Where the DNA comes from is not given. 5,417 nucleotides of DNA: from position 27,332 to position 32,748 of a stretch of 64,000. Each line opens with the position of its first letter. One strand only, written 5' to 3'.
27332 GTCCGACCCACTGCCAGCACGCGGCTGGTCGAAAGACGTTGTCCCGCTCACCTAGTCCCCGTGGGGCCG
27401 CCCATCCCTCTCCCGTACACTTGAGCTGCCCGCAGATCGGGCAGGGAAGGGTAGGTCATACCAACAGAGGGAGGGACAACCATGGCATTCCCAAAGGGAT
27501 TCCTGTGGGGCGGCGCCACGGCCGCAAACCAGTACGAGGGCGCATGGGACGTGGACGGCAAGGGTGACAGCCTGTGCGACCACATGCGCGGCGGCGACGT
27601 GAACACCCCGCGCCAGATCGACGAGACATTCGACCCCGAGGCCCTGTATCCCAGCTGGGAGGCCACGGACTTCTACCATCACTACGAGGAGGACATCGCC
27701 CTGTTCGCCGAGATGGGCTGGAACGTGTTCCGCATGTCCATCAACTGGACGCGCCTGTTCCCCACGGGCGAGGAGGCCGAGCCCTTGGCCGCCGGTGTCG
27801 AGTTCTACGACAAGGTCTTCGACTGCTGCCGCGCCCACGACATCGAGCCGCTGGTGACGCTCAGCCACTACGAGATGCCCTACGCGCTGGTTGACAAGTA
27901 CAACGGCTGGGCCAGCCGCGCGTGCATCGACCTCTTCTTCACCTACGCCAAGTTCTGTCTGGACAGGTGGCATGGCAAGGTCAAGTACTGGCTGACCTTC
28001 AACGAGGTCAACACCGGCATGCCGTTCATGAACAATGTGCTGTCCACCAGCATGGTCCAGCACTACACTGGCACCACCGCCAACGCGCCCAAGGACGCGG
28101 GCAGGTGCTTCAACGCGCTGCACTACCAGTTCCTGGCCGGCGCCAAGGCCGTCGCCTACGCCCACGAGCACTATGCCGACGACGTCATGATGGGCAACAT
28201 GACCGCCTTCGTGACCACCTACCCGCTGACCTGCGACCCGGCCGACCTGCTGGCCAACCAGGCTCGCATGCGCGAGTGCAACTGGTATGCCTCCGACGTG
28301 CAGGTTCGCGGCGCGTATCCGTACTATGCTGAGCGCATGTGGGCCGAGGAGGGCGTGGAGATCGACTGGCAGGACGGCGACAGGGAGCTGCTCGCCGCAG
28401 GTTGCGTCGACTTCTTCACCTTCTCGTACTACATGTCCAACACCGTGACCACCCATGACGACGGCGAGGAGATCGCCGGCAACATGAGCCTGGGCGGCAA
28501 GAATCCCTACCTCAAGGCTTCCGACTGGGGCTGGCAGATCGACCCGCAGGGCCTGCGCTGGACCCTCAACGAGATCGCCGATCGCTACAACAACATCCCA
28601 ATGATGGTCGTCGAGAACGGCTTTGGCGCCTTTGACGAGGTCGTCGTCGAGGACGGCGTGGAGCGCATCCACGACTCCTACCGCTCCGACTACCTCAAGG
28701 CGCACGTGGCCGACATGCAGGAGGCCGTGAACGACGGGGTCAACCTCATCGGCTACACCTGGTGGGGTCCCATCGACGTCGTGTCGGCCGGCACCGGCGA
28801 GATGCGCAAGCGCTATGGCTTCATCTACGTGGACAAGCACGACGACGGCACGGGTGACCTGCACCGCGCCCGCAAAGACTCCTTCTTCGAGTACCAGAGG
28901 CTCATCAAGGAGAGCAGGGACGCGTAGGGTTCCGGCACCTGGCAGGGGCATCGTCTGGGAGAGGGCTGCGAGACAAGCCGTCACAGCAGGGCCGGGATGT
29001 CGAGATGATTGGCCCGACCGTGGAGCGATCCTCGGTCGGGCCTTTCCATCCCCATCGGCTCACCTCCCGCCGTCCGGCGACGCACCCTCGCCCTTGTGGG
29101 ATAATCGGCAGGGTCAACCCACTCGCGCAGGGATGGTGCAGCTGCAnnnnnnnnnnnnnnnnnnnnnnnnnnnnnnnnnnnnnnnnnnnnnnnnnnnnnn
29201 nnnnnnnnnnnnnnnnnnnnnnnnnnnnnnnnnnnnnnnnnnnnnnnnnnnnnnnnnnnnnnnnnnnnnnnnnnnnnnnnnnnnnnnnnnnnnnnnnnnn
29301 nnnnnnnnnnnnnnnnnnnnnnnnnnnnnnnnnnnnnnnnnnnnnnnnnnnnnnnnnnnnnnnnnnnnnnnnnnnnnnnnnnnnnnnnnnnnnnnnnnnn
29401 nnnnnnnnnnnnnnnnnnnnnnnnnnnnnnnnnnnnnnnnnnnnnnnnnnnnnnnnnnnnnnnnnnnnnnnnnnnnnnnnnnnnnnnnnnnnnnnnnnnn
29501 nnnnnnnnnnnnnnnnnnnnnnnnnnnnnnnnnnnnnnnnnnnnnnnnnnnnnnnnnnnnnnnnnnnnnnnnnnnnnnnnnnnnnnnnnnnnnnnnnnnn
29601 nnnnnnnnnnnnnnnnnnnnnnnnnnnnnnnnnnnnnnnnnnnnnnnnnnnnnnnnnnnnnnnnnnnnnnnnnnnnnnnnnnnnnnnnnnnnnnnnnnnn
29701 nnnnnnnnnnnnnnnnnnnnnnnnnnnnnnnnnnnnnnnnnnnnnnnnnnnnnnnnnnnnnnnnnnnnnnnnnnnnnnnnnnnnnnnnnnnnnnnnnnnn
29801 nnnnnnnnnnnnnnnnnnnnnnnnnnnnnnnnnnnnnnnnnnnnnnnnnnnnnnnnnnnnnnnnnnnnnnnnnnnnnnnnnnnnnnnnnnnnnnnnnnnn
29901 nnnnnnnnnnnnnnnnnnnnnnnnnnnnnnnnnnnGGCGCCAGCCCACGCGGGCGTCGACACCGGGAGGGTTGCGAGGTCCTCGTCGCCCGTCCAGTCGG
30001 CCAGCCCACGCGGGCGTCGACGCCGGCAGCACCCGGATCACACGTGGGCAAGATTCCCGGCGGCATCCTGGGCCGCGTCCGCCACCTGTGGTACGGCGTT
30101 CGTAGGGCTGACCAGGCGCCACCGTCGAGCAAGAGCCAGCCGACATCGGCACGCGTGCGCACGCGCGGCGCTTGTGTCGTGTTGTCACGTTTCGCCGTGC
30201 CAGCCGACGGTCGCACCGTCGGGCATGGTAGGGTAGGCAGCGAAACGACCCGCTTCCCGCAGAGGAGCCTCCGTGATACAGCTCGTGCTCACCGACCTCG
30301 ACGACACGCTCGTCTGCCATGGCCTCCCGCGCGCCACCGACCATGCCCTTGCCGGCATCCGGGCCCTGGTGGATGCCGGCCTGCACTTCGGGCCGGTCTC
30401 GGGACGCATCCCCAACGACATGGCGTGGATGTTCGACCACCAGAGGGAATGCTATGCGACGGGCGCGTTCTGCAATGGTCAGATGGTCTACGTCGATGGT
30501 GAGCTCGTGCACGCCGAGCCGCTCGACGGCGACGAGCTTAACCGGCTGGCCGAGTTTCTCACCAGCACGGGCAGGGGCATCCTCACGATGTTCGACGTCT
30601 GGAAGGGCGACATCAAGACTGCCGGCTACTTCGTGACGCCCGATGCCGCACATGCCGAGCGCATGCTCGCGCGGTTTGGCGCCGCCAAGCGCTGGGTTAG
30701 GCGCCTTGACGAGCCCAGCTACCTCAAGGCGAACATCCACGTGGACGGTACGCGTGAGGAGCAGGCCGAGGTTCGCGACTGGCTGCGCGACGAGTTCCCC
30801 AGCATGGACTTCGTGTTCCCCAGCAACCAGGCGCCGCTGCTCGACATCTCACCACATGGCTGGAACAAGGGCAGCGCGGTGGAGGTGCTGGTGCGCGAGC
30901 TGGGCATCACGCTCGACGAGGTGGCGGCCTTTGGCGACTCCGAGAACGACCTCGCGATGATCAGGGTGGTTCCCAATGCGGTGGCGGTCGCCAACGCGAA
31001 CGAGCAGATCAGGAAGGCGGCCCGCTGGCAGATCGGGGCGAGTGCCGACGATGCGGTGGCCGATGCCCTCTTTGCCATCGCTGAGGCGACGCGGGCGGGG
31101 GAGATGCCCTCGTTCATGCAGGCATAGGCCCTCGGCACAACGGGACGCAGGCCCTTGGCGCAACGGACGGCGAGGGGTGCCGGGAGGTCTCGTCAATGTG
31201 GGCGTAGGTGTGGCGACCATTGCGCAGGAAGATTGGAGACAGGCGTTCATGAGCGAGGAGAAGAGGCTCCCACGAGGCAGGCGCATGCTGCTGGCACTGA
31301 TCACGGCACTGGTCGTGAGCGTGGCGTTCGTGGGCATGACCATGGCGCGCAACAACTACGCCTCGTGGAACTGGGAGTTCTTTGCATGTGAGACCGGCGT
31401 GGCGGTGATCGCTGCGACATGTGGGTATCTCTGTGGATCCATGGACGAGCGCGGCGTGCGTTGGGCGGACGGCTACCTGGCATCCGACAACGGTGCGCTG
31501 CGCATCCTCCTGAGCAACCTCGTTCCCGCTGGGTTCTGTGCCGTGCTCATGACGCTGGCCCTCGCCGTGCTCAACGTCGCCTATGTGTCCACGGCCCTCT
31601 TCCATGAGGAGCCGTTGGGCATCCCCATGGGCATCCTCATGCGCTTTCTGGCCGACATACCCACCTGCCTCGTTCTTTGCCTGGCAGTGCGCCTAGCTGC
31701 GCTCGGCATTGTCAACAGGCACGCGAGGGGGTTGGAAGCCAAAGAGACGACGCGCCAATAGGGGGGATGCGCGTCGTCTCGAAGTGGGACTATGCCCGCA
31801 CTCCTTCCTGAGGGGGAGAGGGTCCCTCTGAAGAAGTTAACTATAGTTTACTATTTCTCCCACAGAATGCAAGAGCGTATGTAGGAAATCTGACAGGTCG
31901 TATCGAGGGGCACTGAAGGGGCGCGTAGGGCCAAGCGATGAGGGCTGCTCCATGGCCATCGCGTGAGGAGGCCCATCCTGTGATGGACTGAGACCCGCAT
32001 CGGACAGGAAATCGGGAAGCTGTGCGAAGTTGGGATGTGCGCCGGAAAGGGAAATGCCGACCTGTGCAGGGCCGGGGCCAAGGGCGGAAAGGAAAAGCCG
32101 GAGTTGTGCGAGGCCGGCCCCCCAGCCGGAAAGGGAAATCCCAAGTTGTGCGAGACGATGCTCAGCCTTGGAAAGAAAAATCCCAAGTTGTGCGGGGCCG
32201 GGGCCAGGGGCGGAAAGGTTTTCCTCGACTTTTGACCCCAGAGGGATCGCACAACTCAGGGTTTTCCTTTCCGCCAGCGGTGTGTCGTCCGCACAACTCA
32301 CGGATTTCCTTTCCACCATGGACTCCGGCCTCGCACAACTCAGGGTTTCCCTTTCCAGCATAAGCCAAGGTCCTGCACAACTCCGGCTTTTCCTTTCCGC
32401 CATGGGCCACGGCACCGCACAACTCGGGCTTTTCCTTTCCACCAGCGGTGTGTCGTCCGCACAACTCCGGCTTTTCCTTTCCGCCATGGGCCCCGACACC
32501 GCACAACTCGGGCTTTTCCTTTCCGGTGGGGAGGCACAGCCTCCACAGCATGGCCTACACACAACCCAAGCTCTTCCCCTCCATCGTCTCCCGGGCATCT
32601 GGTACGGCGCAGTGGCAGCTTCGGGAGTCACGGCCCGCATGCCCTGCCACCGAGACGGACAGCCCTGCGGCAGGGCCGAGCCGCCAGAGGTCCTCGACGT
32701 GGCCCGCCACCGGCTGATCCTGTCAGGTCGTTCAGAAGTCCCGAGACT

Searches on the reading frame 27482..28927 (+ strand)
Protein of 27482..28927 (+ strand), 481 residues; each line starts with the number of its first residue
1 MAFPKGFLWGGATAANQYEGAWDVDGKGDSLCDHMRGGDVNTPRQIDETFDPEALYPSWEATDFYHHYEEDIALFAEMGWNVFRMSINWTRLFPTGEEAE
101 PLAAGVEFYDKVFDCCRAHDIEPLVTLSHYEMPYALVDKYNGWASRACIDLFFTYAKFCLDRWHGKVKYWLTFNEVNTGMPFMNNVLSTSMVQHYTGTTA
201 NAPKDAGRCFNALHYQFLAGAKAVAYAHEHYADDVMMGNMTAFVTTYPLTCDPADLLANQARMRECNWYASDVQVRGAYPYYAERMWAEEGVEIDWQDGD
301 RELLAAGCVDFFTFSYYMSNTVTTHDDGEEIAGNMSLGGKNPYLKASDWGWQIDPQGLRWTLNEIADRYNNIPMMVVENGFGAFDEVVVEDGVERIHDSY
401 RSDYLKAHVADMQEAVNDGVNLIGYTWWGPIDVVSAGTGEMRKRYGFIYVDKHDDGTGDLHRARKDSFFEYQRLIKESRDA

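Call 29: search_protein_families(library=pfam, proteins=[window:27482-28927:+], max_evalue=0.001)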
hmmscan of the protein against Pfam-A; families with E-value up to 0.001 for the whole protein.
window:27482-28927:+ (481 aa): 1 family
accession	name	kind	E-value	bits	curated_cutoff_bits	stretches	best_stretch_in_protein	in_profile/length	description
PF00232.24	Glyco_hydro_1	-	5.9e-114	381.4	22.6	1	2-477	4-450/453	Glycosyl hydrolase family 1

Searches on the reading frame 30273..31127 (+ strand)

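Call 29: search_protein_families(library=pfam, proteins=[window:30273-31127:+], max_evalue=0.001)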
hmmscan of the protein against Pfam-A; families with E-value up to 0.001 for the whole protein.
window:30273-31127:+ (284 aa): 3 families
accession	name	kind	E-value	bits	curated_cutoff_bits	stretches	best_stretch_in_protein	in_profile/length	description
PF08282.18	Hydrolase_3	-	1.6e-34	120.2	20.9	1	5-266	1-255/255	haloacid dehalogenase-like hydrolase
PF05116.19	S6PP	-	4.7e-12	46.5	20.3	1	157-250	124-221/247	Sucrose-6F-phosphate phosphohydrolase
PF00702.32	Hydrolase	-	1.9e-06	28.9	26.4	1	2-231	1-188/191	haloacid dehalogenase-like hydrolase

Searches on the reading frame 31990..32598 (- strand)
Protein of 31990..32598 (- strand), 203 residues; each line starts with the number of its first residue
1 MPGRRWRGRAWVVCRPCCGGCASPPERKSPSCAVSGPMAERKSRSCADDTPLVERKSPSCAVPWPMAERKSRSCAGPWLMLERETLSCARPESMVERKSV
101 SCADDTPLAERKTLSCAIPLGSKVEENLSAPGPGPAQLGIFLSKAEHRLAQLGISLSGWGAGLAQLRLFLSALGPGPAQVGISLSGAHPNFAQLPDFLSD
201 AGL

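Call 70: search_protein_representatives(protein=window:31990-32598:-)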
Query: 203 residues. Proteins with E-value up to 0.001 (for the whole library): 16; up to 1e-10: 4; up to 1e-30: 0. The best 16 are listed.
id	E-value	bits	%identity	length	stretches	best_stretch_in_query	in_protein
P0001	2.7e-25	105.9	57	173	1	39-153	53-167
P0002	1.1e-18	84.3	48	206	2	58-201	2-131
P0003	4.0e-13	66.1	53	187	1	101-187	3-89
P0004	1.3e-12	64.4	53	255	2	134-199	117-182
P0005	8.9e-10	55.2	51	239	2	8-107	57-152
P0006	1.1e-09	54.9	49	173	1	37-117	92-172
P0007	4.7e-09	52.8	47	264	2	114-202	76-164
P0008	7.2e-09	52.2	47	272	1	108-200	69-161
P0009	1.3e-08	51.4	54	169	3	128-200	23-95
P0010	2.1e-08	50.7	50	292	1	83-199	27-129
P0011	1.2e-05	41.7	55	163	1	136-199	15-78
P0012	6.3e-05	39.3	51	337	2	19-74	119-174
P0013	1.0e-04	38.6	41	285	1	15-152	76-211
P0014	2.7e-04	37.2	52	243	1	7-75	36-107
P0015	3.4e-04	36.9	48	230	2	6-76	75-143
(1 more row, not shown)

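Call 72: find_encoding_contigs(protein=P0002, flank=10000, max_places=4)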
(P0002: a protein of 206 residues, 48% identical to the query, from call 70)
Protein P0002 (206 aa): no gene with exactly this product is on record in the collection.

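Call 74: find_homologous_proteins(query=A4, max_evalue=0.01)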
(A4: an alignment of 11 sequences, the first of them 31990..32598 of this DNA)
Query A4 (11 sequences) (203 aa, profile of the alignment): 6 proteins with E <= 0.01 among 8000 candidates.
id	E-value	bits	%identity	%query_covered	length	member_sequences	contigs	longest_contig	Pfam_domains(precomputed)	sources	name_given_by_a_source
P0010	3.4e-72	261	44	58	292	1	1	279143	-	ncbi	-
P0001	5.9e-47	179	56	59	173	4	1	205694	-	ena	-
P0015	9.7e-42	162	30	82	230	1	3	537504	-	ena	-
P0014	1.2e-9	57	37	72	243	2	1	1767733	-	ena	-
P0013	1.8e-7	50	40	63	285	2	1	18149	-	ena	-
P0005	8.9e-6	44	40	66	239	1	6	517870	-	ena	-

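Call 75: find_encoding_contigs(protein=P0010, flank=10000, max_places=3)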
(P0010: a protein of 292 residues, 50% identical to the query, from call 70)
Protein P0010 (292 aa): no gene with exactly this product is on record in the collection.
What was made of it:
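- Tried and rejected: Look-ups of P0002 and P0010 returned no contig (calls 72, 75).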

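Call 76: find_encoding_contigs(protein=P0015, flank=10000, max_places=3)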
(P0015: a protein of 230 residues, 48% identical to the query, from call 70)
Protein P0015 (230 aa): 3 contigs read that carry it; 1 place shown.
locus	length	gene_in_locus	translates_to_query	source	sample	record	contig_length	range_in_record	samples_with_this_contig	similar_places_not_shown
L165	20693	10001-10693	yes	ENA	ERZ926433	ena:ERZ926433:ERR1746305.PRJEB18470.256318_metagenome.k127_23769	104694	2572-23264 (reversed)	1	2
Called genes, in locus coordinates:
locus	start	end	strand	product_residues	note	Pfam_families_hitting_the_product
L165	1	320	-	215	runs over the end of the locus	PF14378:PAP2_3, PF01569:PAP2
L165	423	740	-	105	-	PF00085:Thioredoxin, PF13098:Thioredoxin_2, PF13905:Thioredoxin_8 (faint)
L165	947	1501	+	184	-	-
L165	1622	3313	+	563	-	PF00342:PGI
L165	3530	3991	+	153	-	PF00731:AIRC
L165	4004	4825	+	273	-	PF04203:Sortase (weak)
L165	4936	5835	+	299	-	PF05593:RHS_repeat (faint)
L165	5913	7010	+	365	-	PF00586:AIRS, PF02769:AIRS_C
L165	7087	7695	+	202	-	PF00551:Formyl_trans_N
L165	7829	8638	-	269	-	PF08220:HTH_DeoR, PF08279:HTH_11 (weak), PF00455:DeoRC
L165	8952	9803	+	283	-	PF01116:F_bP_aldolase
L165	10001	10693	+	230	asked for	-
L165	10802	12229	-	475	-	PF00232:Glyco_hydro_1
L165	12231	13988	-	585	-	PF02378:PTS_EIIC, PF02302:PTS_IIB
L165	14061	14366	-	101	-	PF02255:PTS_IIA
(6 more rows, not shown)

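Call 77: find_encoding_contigs(protein=P0005, flank=10000, max_places=3)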
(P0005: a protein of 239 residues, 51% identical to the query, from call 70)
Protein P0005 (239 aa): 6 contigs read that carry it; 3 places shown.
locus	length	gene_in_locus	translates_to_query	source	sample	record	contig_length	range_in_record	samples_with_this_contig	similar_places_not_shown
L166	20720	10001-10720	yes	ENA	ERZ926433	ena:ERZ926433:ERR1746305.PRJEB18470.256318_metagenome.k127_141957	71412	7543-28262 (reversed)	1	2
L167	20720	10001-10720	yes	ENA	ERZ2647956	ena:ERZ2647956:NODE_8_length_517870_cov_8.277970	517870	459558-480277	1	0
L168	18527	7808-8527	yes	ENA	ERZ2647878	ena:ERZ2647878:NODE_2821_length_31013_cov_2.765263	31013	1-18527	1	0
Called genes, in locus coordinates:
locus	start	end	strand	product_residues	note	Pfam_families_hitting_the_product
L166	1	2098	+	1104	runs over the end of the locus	PF12892:FctA (weak), PF05738:Cna_B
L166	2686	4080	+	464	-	PF01522:Polysacc_deac_1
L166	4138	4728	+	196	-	PF12917:YfbR-like, PF13023:HD_3, PF01966:HD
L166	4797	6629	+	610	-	PF02837:Glyco_hydro_2_N, PF22666:Glyco_hydro_2_N2, PF00703:Glyco_hydro_2 (weak), PF02836:Glyco_hydro_2_C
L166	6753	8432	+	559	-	PF00005:ABC_tran, PF02463:SMC_N (faint), PF13191:AAA_16 (faint), PF13304:AAA_21 (faint), PF13476:AAA_23 (faint), PF13555:AAA_29 (faint), PF12848:ABC_tran_Xtn, PF00005:ABC_tran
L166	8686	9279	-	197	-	-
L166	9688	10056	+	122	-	PF00462:Glutaredoxin (weak), PF03960:ArsC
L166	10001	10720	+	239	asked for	-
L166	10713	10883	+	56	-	-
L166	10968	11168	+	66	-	-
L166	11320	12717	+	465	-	PF02056:Glyco_hydro_4, PF11975:Glyco_hydro_4C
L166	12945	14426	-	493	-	PF08903:DUF1846, PF20921:DUF1846_C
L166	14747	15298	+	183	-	PF13443:HTH_26 (faint), PF13560:HTH_31 (faint), PF20432:Xre-like-HTH (faint), PF01381:HTH_3 (weak), PF12844:HTH_19 (faint), PF13412:HTH_24 (faint)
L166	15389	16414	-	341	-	PF10340:Say1_Mug180, PF07859:Abhydrolase_3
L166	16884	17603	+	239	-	PF03483:B3_4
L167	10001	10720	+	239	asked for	-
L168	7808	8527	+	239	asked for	-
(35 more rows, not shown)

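Call 83: find_encoding_contigs(protein=P0013, flank=10000, max_places=3)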
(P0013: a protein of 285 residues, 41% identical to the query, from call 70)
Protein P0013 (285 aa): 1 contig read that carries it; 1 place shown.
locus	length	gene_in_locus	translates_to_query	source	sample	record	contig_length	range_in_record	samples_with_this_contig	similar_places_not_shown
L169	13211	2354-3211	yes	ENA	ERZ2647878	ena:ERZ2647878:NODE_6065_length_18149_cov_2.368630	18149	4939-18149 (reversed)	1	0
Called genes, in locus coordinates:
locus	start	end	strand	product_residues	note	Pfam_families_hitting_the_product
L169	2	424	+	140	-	?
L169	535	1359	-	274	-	PF01522:Polysacc_deac_1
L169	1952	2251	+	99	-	-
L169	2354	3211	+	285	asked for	-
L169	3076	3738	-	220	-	-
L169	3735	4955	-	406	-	PF07510:GmrSD_C, PF18755:RAMA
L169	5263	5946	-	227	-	PF03235:GmrSD_N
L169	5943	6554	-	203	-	PF00132:Hexapep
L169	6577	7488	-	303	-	PF00291:PALP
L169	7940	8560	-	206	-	PF03780:Asp23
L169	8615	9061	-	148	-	PF10031:DUF2273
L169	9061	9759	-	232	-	-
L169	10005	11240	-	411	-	PF03816:LytR_cpsA_psr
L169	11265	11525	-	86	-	PF07479:NAD_Gly3P_dh_C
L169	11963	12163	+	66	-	-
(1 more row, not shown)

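Call 84: find_encoding_contigs(protein=P0014, flank=10000, max_places=3)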
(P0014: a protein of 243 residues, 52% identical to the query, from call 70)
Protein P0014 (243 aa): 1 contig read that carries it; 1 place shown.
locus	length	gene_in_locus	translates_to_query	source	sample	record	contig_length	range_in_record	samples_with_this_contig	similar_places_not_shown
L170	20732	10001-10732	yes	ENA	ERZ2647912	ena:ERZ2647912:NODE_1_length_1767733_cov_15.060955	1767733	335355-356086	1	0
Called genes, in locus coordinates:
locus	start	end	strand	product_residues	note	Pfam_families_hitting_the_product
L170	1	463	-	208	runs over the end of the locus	PF02660:G3P_acyltransf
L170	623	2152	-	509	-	PF00251:Glyco_hydro_32N, PF08244:Glyco_hydro_32C (weak)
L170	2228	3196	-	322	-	PF00294:PfkB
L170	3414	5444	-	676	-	PF00367:PTS_EIIB, PF02378:PTS_EIIC, PF00358:PTS_EIIA_1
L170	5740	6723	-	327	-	PF00356:LacI, PF00532:Peripla_BP_1, PF13377:Peripla_BP_3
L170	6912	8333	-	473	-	PF00128:Alpha-amylase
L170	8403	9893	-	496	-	PF00251:Glyco_hydro_32N, PF08244:Glyco_hydro_32C (weak)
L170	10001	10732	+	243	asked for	-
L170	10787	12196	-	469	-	-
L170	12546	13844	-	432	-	PF14262:Cthe_2159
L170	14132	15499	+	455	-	PF08245:Mur_ligase_M, PF08353:MurT_C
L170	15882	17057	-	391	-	PF01548:DEDD_Tnp_IS110, PF02371:Transposase_20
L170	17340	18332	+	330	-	PF06161:DUF975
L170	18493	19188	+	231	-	PF00072:Response_reg, PF00486:Trans_reg_C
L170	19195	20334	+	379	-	PF00512:HisKA, PF02518:HATPase_c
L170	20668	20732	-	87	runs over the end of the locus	PF17761:DUF1016_N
